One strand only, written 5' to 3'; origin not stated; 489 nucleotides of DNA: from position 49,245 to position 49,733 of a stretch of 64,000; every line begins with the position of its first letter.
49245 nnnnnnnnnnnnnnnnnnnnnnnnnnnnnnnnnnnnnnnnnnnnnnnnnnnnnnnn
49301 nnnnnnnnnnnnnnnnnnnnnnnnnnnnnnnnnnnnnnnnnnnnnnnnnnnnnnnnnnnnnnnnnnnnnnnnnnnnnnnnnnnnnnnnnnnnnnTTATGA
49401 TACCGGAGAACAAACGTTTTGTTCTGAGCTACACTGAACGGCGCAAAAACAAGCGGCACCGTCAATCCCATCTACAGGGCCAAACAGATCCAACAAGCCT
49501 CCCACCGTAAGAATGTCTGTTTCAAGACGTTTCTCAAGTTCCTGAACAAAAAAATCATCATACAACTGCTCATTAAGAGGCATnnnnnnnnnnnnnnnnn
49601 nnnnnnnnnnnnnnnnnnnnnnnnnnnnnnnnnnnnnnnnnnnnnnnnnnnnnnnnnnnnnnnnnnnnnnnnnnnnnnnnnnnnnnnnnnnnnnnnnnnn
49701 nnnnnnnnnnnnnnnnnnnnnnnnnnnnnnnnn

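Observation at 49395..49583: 62-aa precursor candidate: acidic ELEKRLE leader, internal Gly-Gly, CxCxxxC...C core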

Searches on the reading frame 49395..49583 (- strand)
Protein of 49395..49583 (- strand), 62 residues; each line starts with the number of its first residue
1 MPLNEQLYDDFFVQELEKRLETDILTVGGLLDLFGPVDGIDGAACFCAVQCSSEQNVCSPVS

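Call 5: search_protein_families(library=ncbifam, proteins=[window:49395-49583:-], max_evalue=0.01)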
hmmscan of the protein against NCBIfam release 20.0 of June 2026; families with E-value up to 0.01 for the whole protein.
window:49395-49583:- (62 aa): 0 families

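Call 6: search_protein_families(library=pfam, proteins=[window:49395-49583:-], max_evalue=0.01)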
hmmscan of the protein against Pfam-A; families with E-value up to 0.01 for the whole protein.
window:49395-49583:- (62 aa): 0 families

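Call 7: find_homologous_proteins(query=window:49395-49583:-, max_evalue=10)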
Query window:49395-49583:-: no candidate shares three 5-residue words with the query. No homologue found.
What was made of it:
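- It is short, has no Pfam or NCBIfam hit (calls 5, 6), and the first word-based search found nothing (call 7).
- Tried and rejected: A word-indexed homology search with the single 62-aa peptide found nothing, not even itself (call 7).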

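Call 29: find_homologous_proteins(query=A2, max_evalue=0.001)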
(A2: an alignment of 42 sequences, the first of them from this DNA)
Query A2 (42 sequences) (62 aa, profile of the alignment): 825 proteins with E <= 0.001 among 8000 candidates; the best 120 are listed.
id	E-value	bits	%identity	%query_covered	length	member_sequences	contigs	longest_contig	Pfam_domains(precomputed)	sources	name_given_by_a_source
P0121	1.7e-18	84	63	85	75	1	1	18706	-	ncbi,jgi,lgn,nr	ncbi:MAG: hypothetical protein LBK47_10090 [Prevotellaceae bacterium]|jgi:hypothetical protein|nr:hy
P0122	6.7e-18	82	74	55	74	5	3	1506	-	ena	-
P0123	7.4e-18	82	40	32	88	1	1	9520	-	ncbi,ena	-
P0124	1.3e-17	81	51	94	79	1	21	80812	-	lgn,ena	-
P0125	1.9e-17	81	54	82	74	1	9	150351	-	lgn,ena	-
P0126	2.2e-17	81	78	52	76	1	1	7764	-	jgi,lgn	jgi:hypothetical protein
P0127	2.6e-17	80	65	55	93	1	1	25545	-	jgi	jgi:hypothetical protein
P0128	3.1e-17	80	57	84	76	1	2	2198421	-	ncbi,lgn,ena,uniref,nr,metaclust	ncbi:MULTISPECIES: hypothetical protein [Butyricimonas]|uniref:hypothetical protein n=1 Tax=Butyrici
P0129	3.3e-17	80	65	74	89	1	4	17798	-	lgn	-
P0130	3.7e-17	80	63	100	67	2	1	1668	-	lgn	-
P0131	1.1e-16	78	47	89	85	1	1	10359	-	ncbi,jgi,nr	ncbi:MAG: hypothetical protein LBR10_15810 [Prevotellaceae bacterium]|jgi:hypothetical protein|nr:hy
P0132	1.1e-16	78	71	55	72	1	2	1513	-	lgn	-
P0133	1.1e-16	78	44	87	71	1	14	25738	-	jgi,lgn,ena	-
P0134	1.5e-16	78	74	55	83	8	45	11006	-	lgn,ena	-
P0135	1.8e-16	78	68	55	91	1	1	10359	-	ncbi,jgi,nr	ncbi:MAG: hypothetical protein LBR10_15815 [Prevotellaceae bacterium]|jgi:hypothetical protein|nr:hy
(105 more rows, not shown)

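Call 30: search_protein_families(library=ncbifam, alignment_id=A2, max_evalue=1)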
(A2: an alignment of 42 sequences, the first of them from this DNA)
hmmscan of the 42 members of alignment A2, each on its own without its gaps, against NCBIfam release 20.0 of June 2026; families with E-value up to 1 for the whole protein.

A. member 1, seq(62 aa): 1 family
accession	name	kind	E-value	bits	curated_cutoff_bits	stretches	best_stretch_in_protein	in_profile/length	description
NF009628.0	PRK13149.1-2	equivalog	0.068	13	103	1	20-38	33-51/76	H/ACA RNA-protein complex component Gar1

B. families by the number of members that match (of 42 scanned): 6 families
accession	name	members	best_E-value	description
NF033434.1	AzmA_fam_RiPP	1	0.0033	azolemycin family RiPP peptide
NF009628.0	PRK13149.1-2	1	0.068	H/ACA RNA-protein complex component Gar1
NF047360.1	tail_chap_PVL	1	0.14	phage tail assembly chaperone G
NF052616.1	ACP_for_OlsHI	1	0.15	ornithine lipid biosynthesis acyl carrier protein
NF003033.0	PRK03911.1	1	0.21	HrcA family transcriptional regulator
TIGR01524.1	ATPase-IIIB_Mg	1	0.34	magnesium-translocating P-type ATPase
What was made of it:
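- On NCBIfam/Pfam curated precursor families (e.g. GG-Bacteroidales, SCIFF, CefA): For 42 family members scanned at E<=1, the only RiPP-family hit is one weak AzmA match (E 0.0033); the other five single-member hits are unrelated families (call 30).
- Closest known: Bacteroidales GG-motif precursors exported by PCATs. Different: The precursors match no NCBIfam model, with 42 members scanned at E<=1 (call 30).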

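Call 55: find_encoding_contigs(protein=P0130, flank=5000, max_places=3)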
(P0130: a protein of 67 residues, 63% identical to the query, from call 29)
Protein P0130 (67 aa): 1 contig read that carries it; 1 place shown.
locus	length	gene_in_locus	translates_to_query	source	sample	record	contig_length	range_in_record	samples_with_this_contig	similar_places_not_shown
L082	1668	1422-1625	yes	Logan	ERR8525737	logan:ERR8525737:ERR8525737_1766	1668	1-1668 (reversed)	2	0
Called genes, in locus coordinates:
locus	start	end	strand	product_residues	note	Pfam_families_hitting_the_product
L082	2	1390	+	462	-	?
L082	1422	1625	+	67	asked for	-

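Call 60: search_protein_representatives(alignment_id=A3)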
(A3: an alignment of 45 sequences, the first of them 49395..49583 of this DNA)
Query: 45 sequences, 72 profile positions. Proteins with E-value up to 0.001 (for the whole library): 298; up to 1e-10: 151; up to 1e-30: 0. The best 150 are listed.
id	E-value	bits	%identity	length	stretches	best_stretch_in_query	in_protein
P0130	1.7e-23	98.6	-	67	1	6-69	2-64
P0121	7.1e-23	96.5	-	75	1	1-69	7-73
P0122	1.8e-22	95.2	-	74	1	1-70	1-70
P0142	1.6e-21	92.2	-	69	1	2-68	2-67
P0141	8.3e-21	89.9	-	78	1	2-70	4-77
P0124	2.2e-20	88.5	-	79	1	1-68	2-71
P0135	2.4e-20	88.4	-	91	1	5-68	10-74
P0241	2.5e-20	88.4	-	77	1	1-67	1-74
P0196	1.1e-19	86.3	-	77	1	3-68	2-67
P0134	1.2e-19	86.2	-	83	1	1-51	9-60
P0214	1.8e-19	85.6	-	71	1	8-70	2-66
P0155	4.3e-19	84.4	-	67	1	2-63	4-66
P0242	9.4e-19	83.3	-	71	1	8-70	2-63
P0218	1.6e-18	82.5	-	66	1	2-61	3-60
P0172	2.5e-18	82.0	-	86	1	2-70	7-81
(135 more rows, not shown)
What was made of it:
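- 49395..49583 (-): Precursor peptide gene (62 aa as called; stop TAA at 49395-49397). The profile finds at least 825 proteins (call 29) and 298 clusters at 50% identity (call 60).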
